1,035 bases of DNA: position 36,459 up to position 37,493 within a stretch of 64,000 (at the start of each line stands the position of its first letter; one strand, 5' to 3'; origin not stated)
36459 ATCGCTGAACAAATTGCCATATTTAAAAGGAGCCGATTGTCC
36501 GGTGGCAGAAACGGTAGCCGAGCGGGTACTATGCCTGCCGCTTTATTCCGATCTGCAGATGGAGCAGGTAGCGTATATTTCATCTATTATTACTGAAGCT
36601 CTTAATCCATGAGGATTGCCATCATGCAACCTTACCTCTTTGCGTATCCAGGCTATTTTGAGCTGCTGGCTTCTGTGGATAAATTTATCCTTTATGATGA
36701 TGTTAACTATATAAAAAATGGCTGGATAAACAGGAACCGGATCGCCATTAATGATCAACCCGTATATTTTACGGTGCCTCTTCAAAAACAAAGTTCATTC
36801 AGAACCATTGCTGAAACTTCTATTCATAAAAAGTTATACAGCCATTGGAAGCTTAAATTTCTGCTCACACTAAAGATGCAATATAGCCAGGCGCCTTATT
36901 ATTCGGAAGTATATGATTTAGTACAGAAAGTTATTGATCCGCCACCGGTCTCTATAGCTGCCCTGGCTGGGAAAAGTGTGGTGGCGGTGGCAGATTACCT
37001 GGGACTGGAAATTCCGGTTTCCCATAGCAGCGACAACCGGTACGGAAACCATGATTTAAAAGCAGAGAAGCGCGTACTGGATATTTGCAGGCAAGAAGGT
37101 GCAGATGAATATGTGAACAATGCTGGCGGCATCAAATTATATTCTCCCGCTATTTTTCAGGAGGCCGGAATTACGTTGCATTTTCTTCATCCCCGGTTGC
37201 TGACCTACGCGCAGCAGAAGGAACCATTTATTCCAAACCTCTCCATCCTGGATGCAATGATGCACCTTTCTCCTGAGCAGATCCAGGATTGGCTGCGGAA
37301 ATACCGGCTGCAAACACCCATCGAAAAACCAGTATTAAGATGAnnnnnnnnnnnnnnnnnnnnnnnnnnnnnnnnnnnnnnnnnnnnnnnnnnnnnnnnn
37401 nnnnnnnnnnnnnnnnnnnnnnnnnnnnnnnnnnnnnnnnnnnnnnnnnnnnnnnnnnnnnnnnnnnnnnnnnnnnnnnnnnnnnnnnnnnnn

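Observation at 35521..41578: Glycan-modification cluster: DegT aminotransferase + WbqC + NeuD-like acetyltransferase + beta-propeller glycosidase-like + putative 2OG oxygenase + two GT2s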

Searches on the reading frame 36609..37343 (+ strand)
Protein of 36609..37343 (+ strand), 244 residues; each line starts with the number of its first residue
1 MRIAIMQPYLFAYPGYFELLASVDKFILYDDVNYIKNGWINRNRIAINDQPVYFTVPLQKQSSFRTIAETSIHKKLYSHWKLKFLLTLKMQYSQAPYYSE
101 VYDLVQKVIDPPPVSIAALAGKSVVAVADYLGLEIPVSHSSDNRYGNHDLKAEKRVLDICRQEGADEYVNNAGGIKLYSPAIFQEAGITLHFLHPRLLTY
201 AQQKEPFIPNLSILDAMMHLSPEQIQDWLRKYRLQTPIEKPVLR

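Call 4: search_protein_families(library=pfam, proteins=[window:36609-37343:+], max_evalue=0.01)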
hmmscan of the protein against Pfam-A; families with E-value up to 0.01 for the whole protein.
window:36609-37343:+ (244 aa): 1 family
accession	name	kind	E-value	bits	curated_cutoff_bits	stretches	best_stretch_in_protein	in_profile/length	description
PF08889.16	WbqC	-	1.5e-64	218.3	21.3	1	7-226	1-217/218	WbqC-like protein family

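Call 5: search_protein_families(library=ncbifam, proteins=[window:36609-37343:+], max_evalue=0.01)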
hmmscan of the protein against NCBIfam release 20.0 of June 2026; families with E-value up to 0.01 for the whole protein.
window:36609-37343:+ (244 aa): 0 families

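Call 10: search_solved_structures(query=window:36609-37343:+, max_evalue=1)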
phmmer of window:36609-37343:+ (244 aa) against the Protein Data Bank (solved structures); distinct sequences matched with E-value up to 1: 4.
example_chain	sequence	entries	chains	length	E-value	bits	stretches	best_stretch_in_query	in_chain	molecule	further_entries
36nb_A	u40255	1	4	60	0.28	14.1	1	200-235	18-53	Homeobox protein Nkx-2.1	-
9u19_C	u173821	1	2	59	0.31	13.9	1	200-235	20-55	Homeobox protein Nkx-2.1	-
9u18_C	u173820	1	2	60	0.32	13.9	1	200-235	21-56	Homeobox protein Nkx-2.1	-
1ftt_A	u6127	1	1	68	0.35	13.7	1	200-235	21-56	THYROID TRANSCRIPTION FACTOR 1 HOMEODOMAIN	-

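Call 46: find_homologous_proteins(query=window:36609-37343:+, max_evalue=0.001)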
Query window:36609-37343:+ (244 aa): 2492 proteins with E <= 0.001 among 3090 candidates; the best 120 are listed.
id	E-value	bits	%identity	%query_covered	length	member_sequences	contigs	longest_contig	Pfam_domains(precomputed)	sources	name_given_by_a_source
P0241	1.0e-160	551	100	100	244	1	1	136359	PF08889.17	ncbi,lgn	ncbi:MAG: WbqC family protein [Bacteroidia bacterium]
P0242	6.8e-68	247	51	96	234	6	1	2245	PF08889.17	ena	-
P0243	3.2e-66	241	48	96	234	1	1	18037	PF08889.17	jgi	jgi:hypothetical protein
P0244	1.5e-65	239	47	96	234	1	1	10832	PF08889.17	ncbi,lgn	ncbi:MAG: WbqC family protein [Bacteroidota bacterium]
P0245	5.6e-65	237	48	94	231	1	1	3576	PF08889.17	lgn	-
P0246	9.1e-65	237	48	96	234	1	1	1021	PF08889.17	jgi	jgi:hypothetical protein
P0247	1.6e-64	236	49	96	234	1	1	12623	PF08889.17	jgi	jgi:hypothetical protein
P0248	1.8e-64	236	49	96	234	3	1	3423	PF08889.17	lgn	-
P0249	2.7e-64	235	46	96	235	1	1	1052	PF08889.17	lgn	-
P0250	2.7e-64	235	48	99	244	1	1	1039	PF08889.17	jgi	jgi:hypothetical protein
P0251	3.1e-64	235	49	96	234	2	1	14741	PF08889.17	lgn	-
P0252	6.0e-64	234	46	96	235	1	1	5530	PF08889.17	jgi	-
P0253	1.0e-63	233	49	97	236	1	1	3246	PF08889.17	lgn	-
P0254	2.0e-63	232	47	96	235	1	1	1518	PF08889.17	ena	-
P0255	2.2e-63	232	47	96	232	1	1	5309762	PF08889.17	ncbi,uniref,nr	ncbi:WbqC family protein [Hymenobacter volaticus]|uniref:WbqC family protein n=1 Tax=Hymenobacter vo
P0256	5.8e-63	231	47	96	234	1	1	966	PF08889.17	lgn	-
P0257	8.2e-63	230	50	96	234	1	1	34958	PF08889.17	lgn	-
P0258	8.4e-63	230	47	96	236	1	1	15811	PF08889.17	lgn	-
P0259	8.7e-63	230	48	96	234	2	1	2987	PF08889.17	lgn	-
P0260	1.0e-62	230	51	96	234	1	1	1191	PF08889.17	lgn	-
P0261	1.4e-62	230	49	96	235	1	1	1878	PF08889.17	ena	-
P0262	2.2e-62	229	48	97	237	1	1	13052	PF08889.17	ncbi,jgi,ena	-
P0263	2.6e-62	229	50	96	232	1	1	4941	PF08889.17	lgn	-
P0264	2.8e-62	229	47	96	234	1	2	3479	PF08889.17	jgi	jgi:hypothetical protein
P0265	3.7e-62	228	48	94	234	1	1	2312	PF08889.17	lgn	-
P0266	5.5e-62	228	49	94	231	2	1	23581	PF08889.17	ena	-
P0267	6.6e-62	227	47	94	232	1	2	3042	PF08889.17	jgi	jgi:WbqC-like protein family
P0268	9.1e-62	227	48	96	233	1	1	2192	PF08889.17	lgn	-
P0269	9.3e-62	227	47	96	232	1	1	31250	PF08889.17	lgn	-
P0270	1.1e-61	227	46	96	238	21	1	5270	PF08889.17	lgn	-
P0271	1.3e-61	226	47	96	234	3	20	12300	PF08889.17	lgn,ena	-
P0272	1.4e-61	226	47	96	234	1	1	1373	PF08889.17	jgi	jgi:hypothetical protein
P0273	1.6e-61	226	47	96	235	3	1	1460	PF08889.17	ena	-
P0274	2.3e-61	226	45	96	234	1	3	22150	PF08889.17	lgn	-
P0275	2.3e-61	226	49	97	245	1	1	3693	PF08889.17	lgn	-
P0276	3.0e-61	225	47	96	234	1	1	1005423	PF08889.17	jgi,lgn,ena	-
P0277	3.2e-61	225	46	96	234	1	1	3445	PF08889.17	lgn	-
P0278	4.1e-61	225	45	96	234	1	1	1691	PF08889.17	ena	-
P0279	5.0e-61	224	50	93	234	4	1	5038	PF08889.17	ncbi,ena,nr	ncbi:MAG TPA: WbqC family protein [Rubrivivax sp.]|nr:WbqC family protein [Rubrivivax sp.]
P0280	5.4e-61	224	45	96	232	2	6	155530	PF08889.17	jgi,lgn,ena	-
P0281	5.5e-61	224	45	96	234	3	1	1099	PF08889.17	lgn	-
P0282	5.6e-61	224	47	95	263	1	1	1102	PF08889.17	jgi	jgi:hypothetical protein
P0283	7.7e-61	224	45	96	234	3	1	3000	PF08889.17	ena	-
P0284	8.1e-61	224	46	96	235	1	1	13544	PF08889.17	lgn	-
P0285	9.0e-61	224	45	96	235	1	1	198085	PF08889.17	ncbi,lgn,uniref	ncbi:WbqC family protein [Flavobacterium sp. PL12]|uniref:WbqC family protein n=1 Tax=Flavobacterium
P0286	1.0e-60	223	46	96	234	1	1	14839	PF08889.17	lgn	-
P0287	1.2e-60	223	46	97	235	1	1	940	PF08889.17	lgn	-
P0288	1.5e-60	223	44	96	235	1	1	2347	PF08889.17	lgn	-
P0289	1.5e-60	223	49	96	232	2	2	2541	PF08889.17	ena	-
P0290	2.2e-60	222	47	94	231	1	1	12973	PF08889.17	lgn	-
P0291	2.8e-60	222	49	89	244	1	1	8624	PF08889.17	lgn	-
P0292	2.9e-60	222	47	96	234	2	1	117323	PF08889.17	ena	-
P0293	3.1e-60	222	46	96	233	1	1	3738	PF08889.17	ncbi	ncbi:MAG: WbqC family protein [Nitrospirota bacterium]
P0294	3.7e-60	222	47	96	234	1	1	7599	PF08889.17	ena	-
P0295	3.8e-60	222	47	99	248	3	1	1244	PF08889.17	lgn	-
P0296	4.1e-60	221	48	96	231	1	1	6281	PF08889.17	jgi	jgi:hypothetical protein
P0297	5.2e-60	221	48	96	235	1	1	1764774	PF08889.17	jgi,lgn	jgi:hypothetical protein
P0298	5.3e-60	221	47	96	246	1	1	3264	PF08889.17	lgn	-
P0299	5.8e-60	221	47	94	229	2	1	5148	PF08889.17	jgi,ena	-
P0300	6.7e-60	221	46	94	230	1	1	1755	PF08889.17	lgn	-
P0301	7.4e-60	221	48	94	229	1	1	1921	PF08889.17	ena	-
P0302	7.5e-60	221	48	94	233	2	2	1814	PF08889.17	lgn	-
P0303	7.7e-60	221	45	96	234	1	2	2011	PF08889.17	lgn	-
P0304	8.0e-60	221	47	96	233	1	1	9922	PF08889.17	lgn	-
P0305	8.7e-60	220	47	96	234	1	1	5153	PF08889.17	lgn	-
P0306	9.1e-60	220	47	96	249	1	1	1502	PF08889.17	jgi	jgi:hypothetical protein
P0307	9.7e-60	220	46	96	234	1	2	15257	PF08889.17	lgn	-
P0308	1.0e-59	220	45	96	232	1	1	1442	PF08889.17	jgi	jgi:hypothetical protein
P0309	1.0e-59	220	47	95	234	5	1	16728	PF08889.17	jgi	jgi:hypothetical protein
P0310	1.0e-59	220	45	97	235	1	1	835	PF08889.17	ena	-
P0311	1.1e-59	220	47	96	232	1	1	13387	PF08889.17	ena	-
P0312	1.2e-59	220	45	96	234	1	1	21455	PF08889.17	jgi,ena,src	-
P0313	1.3e-59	220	43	96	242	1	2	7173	PF08889.17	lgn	-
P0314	1.3e-59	220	47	94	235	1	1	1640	PF08889.17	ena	-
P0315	1.4e-59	220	46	96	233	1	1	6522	PF08889.17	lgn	-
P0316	1.5e-59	220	46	96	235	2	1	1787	PF08889.17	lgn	-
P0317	1.5e-59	220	47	96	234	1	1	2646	PF08889.17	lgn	-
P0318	1.5e-59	220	49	96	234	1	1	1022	PF08889.17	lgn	-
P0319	1.8e-59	219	47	96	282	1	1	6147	PF08889.17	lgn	-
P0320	2.0e-59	219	47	96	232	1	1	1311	PF08889.17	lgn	-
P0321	2.1e-59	219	45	96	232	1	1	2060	PF08889.17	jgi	-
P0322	2.1e-59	219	46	96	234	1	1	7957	PF08889.17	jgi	jgi:hypothetical protein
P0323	2.2e-59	219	48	96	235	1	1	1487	PF08889.17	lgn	-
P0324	2.3e-59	219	45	96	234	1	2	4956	PF08889.17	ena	-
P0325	2.8e-59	219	46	96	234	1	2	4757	PF08889.17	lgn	-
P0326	2.9e-59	219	47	96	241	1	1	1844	PF08889.17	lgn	-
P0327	2.9e-59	219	48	89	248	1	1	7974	PF08889.17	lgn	-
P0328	3.4e-59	218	44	96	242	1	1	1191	PF08889.17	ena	-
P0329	3.5e-59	218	48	96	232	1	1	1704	PF08889.17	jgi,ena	-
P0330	3.8e-59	218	43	97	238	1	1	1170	PF08889.17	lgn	-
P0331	4.3e-59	218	45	96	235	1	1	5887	PF08889.17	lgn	-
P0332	4.8e-59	218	48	95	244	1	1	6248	PF08889.17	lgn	-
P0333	5.0e-59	218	48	96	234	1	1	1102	PF08889.17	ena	-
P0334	5.7e-59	218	47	96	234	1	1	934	PF08889.17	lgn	-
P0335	6.6e-59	218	45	96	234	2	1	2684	PF08889.17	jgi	jgi:hypothetical protein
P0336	6.9e-59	217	49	94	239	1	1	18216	PF08889.17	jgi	jgi:WbqC-like protein family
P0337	7.1e-59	217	47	94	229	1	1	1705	PF08889.17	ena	-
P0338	8.3e-59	217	44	96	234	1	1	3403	PF08889.17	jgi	jgi:WbqC-like protein family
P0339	8.3e-59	217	45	95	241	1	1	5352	PF08889.17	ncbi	-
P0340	9.2e-59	217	46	96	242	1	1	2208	PF08889.17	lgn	-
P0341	9.3e-59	217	49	96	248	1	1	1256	PF08889.17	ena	-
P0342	9.9e-59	217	49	89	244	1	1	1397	PF08889.17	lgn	-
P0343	1.1e-58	217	46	96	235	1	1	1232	PF08889.17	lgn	-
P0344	1.2e-58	217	47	95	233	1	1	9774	PF08889.17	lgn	-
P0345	1.2e-58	217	47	96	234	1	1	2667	PF08889.17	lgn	-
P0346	1.2e-58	217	46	96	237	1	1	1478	PF08889.17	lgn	-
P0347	1.2e-58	217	48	89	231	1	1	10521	PF08889.17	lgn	-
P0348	1.7e-58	216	47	94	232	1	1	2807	PF08889.17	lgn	-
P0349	1.8e-58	216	46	96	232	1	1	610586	PF08889.17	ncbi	ncbi:WbqC family protein [Hymenobacter sp. HD11105]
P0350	2.1e-58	216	51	92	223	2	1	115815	PF08889.17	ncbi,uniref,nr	ncbi:WbqC family protein [Comamonas composti]|uniref:WbqC family protein n=1 Tax=Comamonas composti 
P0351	2.3e-58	216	48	89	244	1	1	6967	PF08889.17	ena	-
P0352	2.4e-58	216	50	89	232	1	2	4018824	PF08889.17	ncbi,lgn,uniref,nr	ncbi:WbqC family protein [Methylogaea oryzae]|uniref:WbqC-like protein family protein n=1 Tax=Methyl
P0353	2.4e-58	216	46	96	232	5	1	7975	PF08889.17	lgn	-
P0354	2.5e-58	216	45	96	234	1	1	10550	PF08889.17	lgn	-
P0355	2.5e-58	216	47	96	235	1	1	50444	PF08889.17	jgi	jgi:hypothetical protein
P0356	2.6e-58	216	44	96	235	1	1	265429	PF08889.17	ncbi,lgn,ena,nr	ncbi:MAG: WbqC family protein [Flavobacteriales bacterium]|nr:WbqC family protein [Flavobacteriales 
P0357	2.7e-58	216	50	93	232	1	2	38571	PF08889.17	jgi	-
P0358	2.8e-58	215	43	95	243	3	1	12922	PF08889.17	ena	-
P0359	2.8e-58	215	46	96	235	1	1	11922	PF08889.17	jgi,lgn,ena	-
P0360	2.9e-58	215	46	96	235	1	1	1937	PF08889.17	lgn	-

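Call 52: predict_structure(alignment_id=A4)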
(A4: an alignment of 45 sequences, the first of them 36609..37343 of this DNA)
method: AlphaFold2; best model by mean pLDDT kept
length: 244 residues; sequences in the alignment: 45
mean_pLDDT: 95.2   pTM: 0.91
mean pLDDT of the five models: 95.2, 95.0, 94.9, 94.7, 94.4
residues with pLDDT >= 90: 221; 70-90: 18; 50-70: 5; < 50: 0
segments of 3 or more residues with pLDDT < 50: none
pLDDT, mean of each block of 10 residues (from residue 1): 98 97 98 89 93 96 96 97 98 98 98 94 98 97 92 97 98 95 98 94 91 98 97 90 67
secondary structure, 60 per line:
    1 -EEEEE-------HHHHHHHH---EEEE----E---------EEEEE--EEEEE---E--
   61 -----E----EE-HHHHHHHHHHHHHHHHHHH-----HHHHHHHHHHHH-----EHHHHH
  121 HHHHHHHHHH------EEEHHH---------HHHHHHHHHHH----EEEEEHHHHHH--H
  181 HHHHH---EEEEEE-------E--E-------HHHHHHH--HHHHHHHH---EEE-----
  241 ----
elements in order: E2-6 H14-21 E25-28 E43-47 E50-54 H74-92 H98-109 H116-130 E137-139 H152-162 E167-171 H172-177 H180-185 E189-194 H213-219 H222-229 E233-235

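Call 88: search_solved_structures(query=A4, max_evalue=10, show_alignments=3)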
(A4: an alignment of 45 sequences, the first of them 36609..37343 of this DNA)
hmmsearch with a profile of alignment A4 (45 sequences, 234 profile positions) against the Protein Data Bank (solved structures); distinct sequences matched with E-value up to 10: 2.
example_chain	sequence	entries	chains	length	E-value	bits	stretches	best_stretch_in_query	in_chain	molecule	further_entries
7qca_SR0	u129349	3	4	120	0.17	15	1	144-233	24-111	eS17 SR0 | eS17 | 40S ribosomal protein S17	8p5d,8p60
8tl7_A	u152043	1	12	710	1.2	12.1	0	80-128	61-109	Computationally designed protein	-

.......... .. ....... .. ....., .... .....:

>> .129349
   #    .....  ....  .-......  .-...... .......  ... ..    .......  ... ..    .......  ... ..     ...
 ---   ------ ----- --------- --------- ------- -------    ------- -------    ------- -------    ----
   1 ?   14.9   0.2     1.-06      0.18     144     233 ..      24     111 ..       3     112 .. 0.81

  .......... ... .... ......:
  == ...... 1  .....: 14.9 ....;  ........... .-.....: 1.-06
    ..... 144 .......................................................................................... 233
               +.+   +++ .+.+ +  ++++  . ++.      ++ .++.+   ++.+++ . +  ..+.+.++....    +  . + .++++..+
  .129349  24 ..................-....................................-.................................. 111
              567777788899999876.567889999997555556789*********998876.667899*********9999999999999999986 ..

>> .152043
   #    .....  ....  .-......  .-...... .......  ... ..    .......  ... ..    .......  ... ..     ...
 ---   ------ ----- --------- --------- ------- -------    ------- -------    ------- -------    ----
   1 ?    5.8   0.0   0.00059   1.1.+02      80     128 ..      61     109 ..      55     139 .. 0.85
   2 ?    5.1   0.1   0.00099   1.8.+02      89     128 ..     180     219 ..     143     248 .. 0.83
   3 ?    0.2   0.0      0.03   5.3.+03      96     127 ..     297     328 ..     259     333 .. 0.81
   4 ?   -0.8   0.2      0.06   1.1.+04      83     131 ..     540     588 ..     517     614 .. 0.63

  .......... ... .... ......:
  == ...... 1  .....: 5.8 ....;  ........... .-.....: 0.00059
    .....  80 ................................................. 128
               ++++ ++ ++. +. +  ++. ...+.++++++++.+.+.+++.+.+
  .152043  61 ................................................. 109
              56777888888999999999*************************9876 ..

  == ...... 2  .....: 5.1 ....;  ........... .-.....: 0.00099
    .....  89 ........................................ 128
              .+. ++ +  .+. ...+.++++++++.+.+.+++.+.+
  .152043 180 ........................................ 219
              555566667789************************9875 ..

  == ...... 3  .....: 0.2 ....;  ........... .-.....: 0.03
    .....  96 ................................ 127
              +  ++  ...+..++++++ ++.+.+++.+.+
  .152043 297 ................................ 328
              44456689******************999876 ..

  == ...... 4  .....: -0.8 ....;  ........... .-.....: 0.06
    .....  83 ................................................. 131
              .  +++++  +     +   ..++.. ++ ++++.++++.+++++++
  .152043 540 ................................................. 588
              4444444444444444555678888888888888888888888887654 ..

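Call 101: find_encoding_contigs(protein=P0352, flank=8000, max_places=1)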
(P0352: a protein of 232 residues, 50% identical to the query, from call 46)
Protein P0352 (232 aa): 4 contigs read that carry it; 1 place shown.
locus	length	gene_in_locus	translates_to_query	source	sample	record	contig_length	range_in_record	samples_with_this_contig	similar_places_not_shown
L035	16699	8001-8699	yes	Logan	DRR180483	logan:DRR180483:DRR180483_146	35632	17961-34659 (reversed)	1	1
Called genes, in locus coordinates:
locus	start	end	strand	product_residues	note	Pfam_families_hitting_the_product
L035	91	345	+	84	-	-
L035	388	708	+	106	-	PF00034:Cytochrom_C (weak)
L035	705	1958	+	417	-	PF07992:Pyr_redox_2, PF21706:FCSD_central, PF09242:FCSD-flav_bind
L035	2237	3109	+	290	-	PF01370:Epimerase, PF04321:RmlD_sub_bind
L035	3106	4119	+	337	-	PF01073:3Beta_HSD, PF01370:Epimerase, PF02719:Polysacc_synt_2, PF04321:RmlD_sub_bind, PF05368:NmrA, PF16363:GDP_Man_Dehyd, PF13460:NAD_binding_10, PF08485:Polysacc_syn_2C, +2 more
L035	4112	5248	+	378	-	PF02350:Epimerase_2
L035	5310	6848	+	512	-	PF00515:TPR_1 (faint), PF07719:TPR_2 (faint), PF13181:TPR_8 (faint), PF13414:TPR_11 (faint), PF13428:TPR_14 (faint), PF14559:TPR_19 (weak), PF14559:TPR_19 (weak), PF04055:Radical_SAM, +3 more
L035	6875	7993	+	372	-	PF01041:DegT_DnrJ_EryC1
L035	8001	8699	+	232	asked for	PF08889:WbqC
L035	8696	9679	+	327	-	-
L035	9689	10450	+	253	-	PF13489:Methyltransf_23, PF13847:Methyltransf_31, PF08241:Methyltransf_11, PF08242:Methyltransf_12, PF13649:Methyltransf_25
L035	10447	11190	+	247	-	PF13489:Methyltransf_23, PF05891:Methyltransf_PK (weak), PF05401:NodS (weak), PF08241:Methyltransf_11, PF08242:Methyltransf_12, PF13649:Methyltransf_25, PF13847:Methyltransf_31 (weak)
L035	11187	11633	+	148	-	PF00258:Flavodoxin_1, PF12724:Flavodoxin_5 (weak)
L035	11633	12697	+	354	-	-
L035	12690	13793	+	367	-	PF05711:TylF (faint), PF13578:Methyltransf_24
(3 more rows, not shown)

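Call 102: find_encoding_contigs(protein=P0350, flank=8000, max_places=1)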
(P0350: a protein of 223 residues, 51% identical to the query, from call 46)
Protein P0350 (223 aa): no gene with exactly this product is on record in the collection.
